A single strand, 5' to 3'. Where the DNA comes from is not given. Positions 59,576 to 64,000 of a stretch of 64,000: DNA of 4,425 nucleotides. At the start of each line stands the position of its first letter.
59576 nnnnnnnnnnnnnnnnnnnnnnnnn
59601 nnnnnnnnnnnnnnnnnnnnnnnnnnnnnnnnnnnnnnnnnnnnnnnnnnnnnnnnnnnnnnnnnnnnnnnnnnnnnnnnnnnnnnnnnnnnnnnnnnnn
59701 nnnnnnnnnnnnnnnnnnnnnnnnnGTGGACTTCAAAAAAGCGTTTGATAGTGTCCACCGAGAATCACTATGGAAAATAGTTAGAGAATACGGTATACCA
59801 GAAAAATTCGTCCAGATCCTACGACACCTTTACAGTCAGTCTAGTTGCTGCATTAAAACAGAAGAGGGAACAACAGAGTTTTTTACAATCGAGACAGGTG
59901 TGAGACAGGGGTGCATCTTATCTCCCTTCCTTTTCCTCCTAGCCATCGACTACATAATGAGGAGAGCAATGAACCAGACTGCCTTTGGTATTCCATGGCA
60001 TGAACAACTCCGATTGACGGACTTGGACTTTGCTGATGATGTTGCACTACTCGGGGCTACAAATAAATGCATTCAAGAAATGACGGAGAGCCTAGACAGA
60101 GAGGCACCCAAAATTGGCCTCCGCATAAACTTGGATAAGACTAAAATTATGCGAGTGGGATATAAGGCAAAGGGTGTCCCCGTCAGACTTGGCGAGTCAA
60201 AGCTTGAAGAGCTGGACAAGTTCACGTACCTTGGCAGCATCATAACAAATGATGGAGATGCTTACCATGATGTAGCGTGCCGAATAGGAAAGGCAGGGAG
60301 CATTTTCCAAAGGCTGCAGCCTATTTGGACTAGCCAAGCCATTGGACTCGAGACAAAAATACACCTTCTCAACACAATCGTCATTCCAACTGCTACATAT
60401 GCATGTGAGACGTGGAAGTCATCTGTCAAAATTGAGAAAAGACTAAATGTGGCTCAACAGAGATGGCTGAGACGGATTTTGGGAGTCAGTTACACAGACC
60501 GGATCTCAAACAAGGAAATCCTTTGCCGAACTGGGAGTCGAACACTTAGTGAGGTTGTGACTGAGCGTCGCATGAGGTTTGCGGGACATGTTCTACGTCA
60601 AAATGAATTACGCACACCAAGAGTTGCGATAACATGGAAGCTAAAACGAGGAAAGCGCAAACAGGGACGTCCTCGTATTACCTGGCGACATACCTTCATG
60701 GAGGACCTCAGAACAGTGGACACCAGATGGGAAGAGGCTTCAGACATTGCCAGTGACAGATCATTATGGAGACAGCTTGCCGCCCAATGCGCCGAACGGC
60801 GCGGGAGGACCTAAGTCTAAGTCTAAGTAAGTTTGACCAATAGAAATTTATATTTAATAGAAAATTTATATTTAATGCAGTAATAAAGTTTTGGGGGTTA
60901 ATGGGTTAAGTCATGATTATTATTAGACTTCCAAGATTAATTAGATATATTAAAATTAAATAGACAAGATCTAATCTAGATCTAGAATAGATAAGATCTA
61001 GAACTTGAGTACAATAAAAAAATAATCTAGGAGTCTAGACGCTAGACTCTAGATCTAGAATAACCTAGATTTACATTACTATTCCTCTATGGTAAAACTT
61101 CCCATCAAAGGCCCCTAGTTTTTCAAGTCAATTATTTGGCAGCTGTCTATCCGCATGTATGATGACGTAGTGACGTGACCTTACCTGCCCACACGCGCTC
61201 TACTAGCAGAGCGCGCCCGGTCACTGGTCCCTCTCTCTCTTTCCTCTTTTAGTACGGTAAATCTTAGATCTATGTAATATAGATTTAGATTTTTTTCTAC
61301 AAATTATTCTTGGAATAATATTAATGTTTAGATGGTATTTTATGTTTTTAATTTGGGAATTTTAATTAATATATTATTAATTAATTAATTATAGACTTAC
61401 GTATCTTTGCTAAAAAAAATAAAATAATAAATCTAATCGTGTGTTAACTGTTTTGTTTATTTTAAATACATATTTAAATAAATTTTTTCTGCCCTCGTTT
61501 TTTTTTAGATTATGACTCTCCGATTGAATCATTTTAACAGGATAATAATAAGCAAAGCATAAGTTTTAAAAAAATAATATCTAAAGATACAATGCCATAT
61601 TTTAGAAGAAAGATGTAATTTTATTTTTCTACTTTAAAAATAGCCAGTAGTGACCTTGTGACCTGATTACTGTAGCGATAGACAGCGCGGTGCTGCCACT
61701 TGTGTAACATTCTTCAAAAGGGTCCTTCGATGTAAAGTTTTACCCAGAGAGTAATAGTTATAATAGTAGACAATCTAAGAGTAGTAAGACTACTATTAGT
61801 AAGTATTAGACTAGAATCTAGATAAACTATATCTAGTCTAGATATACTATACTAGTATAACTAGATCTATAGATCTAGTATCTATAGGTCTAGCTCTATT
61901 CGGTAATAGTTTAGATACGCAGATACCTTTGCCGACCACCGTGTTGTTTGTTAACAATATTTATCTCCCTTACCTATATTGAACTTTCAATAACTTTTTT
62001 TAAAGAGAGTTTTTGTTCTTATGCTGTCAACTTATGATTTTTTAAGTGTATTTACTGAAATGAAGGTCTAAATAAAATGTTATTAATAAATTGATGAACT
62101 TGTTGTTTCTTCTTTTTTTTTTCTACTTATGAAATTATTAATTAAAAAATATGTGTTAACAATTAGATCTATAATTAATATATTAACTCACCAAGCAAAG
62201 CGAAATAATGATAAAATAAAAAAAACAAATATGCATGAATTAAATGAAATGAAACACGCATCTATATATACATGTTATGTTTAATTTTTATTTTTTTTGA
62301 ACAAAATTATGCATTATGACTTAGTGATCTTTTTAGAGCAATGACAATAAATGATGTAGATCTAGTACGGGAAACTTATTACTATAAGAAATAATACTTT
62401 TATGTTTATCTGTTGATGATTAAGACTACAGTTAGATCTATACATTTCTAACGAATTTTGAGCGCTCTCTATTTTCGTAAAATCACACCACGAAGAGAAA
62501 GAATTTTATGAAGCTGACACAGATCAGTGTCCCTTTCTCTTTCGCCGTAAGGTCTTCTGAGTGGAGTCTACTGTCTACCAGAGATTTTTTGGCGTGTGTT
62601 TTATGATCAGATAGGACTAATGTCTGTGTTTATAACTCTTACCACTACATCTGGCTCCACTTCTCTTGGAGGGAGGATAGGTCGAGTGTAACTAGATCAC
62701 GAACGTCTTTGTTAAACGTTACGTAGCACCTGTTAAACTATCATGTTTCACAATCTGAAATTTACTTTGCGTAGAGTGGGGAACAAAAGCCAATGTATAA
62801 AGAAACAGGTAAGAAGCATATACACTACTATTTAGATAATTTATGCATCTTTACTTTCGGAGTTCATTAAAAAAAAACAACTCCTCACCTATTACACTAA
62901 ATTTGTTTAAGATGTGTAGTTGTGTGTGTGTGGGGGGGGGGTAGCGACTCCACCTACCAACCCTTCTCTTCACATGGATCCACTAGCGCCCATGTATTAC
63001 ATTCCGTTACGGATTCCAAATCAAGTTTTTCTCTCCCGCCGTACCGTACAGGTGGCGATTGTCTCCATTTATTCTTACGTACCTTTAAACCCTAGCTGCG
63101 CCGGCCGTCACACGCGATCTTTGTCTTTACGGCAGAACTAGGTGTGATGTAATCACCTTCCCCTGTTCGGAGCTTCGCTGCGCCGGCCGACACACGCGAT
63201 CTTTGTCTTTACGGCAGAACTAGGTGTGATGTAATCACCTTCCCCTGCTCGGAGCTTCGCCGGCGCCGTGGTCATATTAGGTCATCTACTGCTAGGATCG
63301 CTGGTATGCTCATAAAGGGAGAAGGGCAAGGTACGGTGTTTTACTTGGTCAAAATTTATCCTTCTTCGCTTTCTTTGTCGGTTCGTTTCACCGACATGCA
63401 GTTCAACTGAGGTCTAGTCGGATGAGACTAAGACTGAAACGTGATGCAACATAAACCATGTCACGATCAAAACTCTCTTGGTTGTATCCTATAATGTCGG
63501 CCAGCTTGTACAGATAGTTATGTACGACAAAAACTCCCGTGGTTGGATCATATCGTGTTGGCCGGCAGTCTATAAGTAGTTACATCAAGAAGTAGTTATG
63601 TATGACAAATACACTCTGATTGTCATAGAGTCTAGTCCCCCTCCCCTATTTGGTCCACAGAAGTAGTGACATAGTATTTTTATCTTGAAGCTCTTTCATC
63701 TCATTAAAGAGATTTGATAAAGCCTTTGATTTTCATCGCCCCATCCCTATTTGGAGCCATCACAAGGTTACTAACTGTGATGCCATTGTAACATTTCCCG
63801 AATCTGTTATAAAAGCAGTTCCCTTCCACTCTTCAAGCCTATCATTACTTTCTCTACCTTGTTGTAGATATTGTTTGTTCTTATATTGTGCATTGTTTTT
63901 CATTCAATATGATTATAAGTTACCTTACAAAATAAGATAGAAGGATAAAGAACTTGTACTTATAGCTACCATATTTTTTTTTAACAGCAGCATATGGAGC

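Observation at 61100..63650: CpG-containing GC-rich 2.5-kb region with CRE half-site pair, hairpin, 81-bp x2 and about 65-bp x2 tandem repeats: a candidate CpG-island promoter or novel element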

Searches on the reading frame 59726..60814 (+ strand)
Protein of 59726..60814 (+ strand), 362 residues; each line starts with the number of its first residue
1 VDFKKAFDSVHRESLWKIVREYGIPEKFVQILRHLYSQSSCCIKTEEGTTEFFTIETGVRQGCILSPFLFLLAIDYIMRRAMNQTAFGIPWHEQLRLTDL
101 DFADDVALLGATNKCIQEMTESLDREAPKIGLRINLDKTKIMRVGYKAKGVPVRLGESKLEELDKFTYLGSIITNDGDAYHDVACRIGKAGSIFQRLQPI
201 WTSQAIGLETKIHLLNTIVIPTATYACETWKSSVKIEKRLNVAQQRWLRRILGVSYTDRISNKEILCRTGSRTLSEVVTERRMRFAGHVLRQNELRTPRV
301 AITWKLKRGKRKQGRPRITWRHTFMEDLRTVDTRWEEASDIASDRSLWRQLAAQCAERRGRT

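Call 12: search_protein_families(library=pfam, proteins=[window:59726-60814:+])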
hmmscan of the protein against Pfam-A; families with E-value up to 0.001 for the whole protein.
window:59726-60814:+ (362 aa): 2 families
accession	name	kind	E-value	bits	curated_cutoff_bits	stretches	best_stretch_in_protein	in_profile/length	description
PF00078.32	RVT_1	-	1.1e-22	81.2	29.6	1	1-172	73-204/205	Reverse transcriptase (RNA-dependent DNA polymerase)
PF20049.4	DUF6451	-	3.3e-06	27.4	28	1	194-217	2-25/33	Domain of unknown function (DUF6451)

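Call 13: find_homologous_proteins(query=window:59726-60814:+, max_evalue=1e-20)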
Query window:59726-60814:+ (362 aa): 1712 proteins with E <= 1e-20 among 5452 candidates; the best 120 are listed.
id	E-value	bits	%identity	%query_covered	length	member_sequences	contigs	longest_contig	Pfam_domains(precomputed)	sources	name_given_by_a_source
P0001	1.2e-147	510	61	100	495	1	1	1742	PF00078.33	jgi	jgi:hypothetical protein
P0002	1.3e-142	493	59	99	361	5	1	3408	PF00078.33,PF20049.5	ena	-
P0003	4.0e-142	491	59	98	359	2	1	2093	PF00078.33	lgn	-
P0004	1.4e-131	457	56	100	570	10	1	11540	PF00078.33,PF20049.5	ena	-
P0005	9.3e-131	454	56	98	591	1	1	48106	PF00078.33,PF01498.25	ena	-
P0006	1.8e-128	447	53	100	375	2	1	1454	PF00078.33,PF20049.5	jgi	jgi:hypothetical protein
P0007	1.6e-127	443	59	96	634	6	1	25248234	PF00078.33,PF00640.30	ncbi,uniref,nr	ncbi:probable RNA-directed DNA polymerase from transposon BS isoform X2 [Ictalurus furcatus]|uniref:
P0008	7.4e-126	438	53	100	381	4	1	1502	PF00078.33,PF20049.5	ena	-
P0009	1.2e-124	434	53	98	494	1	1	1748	PF00078.33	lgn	-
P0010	2.3e-122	426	57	91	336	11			PF00078.33,PF20049.5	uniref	uniref:Reverse transcriptase domain-containing protein n=1 Tax=Plectus sambesii TaxID=2011161 RepID=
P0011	2.1e-118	413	51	98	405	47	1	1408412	PF00078.33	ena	-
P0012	4.6e-118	412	50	100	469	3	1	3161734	PF00078.33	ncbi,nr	ncbi:hypothetical protein Bbelb_256590 [Branchiostoma belcheri]|nr:hypothetical protein Bbelb_256590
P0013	2.0e-116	407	50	100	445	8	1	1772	PF00078.33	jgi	-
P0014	1.0e-115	405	50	100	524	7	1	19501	PF00078.33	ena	-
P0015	1.4e-115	404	51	100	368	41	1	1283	PF00078.33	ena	-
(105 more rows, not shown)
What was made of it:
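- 58037..60828 (+): 5'-truncated, frameshifted RTE-type non-LTR retrotransposon with a (CTAAGT)3 tail. 1712 RT homologues, best 61% identical (call 13).
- RTE LINE with endonuclease, RT and DUF6451 domains (calls 12, 13).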

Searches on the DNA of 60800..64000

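Call 11: search_rna_families(source=window, start=60800, end=64000, threshold=evalue, max_evalue=1, show_alignments=2)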
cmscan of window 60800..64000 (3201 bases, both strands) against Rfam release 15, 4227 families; matches with E-value up to 1: 0.
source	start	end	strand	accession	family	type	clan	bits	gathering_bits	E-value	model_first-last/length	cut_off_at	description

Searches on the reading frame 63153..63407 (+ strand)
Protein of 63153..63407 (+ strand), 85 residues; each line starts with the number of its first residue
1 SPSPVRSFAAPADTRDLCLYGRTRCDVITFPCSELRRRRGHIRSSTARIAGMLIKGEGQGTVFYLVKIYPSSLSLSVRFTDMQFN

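Call 55: search_protein_representatives(protein=window:63153-63407:+)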
Query: 85 residues. Proteins with E-value up to 0.001 (for the whole library): 2; up to 1e-10: 0; up to 1e-30: 0. The best 2 are listed.
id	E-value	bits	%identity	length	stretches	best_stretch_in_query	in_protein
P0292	4.4e-05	39.6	47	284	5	15-33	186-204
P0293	9.8e-05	38.5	28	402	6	11-68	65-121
